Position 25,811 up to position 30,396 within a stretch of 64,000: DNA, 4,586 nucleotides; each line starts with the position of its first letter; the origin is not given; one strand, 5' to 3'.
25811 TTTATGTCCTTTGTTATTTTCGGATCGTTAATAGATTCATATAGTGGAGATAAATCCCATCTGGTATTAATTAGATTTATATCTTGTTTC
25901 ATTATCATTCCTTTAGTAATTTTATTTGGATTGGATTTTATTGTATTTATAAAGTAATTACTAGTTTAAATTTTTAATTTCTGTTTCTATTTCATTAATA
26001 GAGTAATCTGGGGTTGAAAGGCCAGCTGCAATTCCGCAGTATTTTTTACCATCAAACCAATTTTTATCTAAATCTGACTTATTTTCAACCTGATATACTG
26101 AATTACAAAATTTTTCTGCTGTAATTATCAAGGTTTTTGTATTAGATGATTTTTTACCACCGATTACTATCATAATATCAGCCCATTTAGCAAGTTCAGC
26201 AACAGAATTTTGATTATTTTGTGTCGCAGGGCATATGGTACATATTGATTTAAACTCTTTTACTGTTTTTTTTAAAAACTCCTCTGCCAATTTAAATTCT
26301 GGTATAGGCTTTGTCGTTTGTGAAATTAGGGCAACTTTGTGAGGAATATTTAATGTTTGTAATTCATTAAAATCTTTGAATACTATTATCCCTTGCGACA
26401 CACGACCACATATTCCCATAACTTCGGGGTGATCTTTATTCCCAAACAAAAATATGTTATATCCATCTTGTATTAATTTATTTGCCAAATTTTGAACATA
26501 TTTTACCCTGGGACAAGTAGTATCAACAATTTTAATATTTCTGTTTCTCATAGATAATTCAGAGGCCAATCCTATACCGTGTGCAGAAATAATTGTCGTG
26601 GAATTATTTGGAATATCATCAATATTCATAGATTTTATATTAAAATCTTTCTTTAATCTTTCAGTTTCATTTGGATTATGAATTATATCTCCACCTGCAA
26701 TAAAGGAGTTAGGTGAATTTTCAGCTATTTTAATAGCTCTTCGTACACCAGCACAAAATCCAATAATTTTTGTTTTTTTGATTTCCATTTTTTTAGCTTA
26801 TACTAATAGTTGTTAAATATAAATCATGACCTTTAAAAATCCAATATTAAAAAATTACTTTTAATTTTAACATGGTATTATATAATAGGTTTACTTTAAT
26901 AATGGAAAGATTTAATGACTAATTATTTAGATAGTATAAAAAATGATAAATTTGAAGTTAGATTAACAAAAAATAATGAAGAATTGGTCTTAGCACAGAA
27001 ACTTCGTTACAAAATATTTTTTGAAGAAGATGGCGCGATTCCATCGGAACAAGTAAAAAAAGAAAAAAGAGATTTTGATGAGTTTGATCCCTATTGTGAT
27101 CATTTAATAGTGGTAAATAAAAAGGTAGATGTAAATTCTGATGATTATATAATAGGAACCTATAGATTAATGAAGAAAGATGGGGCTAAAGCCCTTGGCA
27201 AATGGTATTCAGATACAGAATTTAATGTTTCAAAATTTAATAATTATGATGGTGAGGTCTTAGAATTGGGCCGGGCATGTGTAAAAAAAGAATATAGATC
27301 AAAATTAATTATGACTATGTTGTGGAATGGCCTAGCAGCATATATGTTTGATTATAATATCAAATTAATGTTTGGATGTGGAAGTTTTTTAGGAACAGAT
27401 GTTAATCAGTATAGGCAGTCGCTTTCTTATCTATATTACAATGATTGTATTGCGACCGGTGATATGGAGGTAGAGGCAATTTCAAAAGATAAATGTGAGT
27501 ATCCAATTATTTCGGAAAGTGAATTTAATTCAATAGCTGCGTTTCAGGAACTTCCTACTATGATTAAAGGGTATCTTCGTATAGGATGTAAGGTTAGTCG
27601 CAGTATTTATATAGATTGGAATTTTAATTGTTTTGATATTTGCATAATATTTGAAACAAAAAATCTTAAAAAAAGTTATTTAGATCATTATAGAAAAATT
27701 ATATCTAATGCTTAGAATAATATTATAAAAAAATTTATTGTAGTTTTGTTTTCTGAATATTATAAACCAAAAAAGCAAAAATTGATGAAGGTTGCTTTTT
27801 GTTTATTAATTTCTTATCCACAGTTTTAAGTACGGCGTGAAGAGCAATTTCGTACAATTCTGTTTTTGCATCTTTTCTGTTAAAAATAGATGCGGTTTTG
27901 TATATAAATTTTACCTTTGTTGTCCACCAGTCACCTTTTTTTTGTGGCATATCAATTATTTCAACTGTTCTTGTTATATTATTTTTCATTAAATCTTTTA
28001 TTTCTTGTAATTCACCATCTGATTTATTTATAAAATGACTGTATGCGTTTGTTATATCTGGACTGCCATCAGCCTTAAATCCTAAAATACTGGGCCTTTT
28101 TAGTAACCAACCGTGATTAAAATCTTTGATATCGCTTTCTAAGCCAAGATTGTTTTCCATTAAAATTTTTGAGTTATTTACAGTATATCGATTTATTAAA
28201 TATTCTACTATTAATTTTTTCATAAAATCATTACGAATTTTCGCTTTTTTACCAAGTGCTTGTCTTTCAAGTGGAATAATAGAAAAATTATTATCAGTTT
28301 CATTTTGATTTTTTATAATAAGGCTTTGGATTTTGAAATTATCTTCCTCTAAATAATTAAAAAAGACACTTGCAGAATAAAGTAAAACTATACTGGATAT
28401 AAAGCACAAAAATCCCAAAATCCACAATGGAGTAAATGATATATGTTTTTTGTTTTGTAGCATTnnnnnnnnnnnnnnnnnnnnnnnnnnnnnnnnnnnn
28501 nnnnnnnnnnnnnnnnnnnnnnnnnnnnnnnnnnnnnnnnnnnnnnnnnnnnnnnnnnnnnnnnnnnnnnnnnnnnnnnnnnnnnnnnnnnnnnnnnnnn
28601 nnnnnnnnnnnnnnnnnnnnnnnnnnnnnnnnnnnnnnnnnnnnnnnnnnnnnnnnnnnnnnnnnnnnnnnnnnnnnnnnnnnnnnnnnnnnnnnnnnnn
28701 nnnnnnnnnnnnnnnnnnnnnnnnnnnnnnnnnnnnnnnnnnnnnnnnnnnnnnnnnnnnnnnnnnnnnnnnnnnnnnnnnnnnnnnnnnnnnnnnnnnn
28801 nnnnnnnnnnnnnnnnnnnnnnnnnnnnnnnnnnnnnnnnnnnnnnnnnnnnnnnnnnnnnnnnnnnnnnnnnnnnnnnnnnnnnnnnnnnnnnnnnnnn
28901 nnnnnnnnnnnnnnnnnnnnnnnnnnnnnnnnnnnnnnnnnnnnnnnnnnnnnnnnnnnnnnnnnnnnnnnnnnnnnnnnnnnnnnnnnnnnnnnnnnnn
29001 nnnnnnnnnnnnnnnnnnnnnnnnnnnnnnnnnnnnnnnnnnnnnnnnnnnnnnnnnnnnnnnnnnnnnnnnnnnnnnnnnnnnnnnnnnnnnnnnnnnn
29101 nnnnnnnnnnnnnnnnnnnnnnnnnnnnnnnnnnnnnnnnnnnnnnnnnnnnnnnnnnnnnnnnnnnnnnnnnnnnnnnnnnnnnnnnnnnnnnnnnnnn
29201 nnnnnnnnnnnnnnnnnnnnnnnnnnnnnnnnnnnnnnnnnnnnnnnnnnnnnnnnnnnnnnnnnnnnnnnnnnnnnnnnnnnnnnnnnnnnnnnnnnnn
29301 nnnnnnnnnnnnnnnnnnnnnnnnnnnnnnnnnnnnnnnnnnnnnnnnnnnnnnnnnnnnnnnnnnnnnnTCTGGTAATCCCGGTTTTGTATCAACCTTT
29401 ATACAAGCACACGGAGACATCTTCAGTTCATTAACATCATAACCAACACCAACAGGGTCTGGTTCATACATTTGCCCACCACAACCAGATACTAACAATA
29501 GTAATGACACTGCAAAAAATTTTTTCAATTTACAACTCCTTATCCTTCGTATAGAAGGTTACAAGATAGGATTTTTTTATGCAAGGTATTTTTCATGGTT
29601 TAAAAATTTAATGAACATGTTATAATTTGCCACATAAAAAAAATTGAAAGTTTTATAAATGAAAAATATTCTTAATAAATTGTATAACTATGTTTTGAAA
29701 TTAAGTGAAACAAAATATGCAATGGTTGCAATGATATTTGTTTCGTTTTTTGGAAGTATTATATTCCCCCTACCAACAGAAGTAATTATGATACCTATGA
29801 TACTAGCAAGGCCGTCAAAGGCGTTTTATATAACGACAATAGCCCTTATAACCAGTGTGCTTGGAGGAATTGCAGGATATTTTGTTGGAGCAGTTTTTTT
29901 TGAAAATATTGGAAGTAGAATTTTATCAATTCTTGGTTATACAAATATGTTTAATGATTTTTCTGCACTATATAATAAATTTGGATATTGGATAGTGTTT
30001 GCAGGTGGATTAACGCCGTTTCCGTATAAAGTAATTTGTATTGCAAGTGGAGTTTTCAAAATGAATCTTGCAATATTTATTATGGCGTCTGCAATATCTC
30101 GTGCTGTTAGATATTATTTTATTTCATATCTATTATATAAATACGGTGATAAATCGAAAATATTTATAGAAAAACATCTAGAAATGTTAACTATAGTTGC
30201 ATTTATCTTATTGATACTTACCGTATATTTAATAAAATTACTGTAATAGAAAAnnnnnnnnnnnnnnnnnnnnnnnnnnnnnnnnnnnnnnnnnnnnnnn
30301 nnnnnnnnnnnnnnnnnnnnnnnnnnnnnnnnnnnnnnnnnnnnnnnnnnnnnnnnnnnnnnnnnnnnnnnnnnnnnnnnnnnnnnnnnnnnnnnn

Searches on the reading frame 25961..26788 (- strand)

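Call 102: search_protein_families(library=pfam, proteins=[window:25961-26788:-], max_evalue=0.001)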
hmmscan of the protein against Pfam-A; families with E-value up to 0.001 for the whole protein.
window:25961-26788:- (275 aa): 1 family
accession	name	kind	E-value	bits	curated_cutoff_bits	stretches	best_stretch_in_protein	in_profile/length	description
PF02401.23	LYTB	-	3.1e-75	253.3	24.5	1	4-271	2-266/267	LytB protein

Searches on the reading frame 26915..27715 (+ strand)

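Call 102: search_protein_families(library=pfam, proteins=[window:26915-27715:+], max_evalue=0.001)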
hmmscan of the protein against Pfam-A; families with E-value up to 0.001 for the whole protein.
window:26915-27715:+ (266 aa): 1 family
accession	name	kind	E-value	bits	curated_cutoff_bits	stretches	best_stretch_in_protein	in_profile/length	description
PF13444.12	Acetyltransf_5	-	8.2e-30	104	22.4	1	30-138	1-102/102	Acetyltransferase (GNAT) domain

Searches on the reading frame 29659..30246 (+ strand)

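Call 102: search_protein_families(library=pfam, proteins=[window:29659-30246:+], max_evalue=0.001)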
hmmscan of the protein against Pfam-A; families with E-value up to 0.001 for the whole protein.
window:29659-30246:+ (195 aa): 1 family
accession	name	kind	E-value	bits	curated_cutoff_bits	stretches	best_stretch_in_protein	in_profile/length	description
PF09335.16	VTT_dom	-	6.5e-11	43.2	33.9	1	39-160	2-122/123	VTT domain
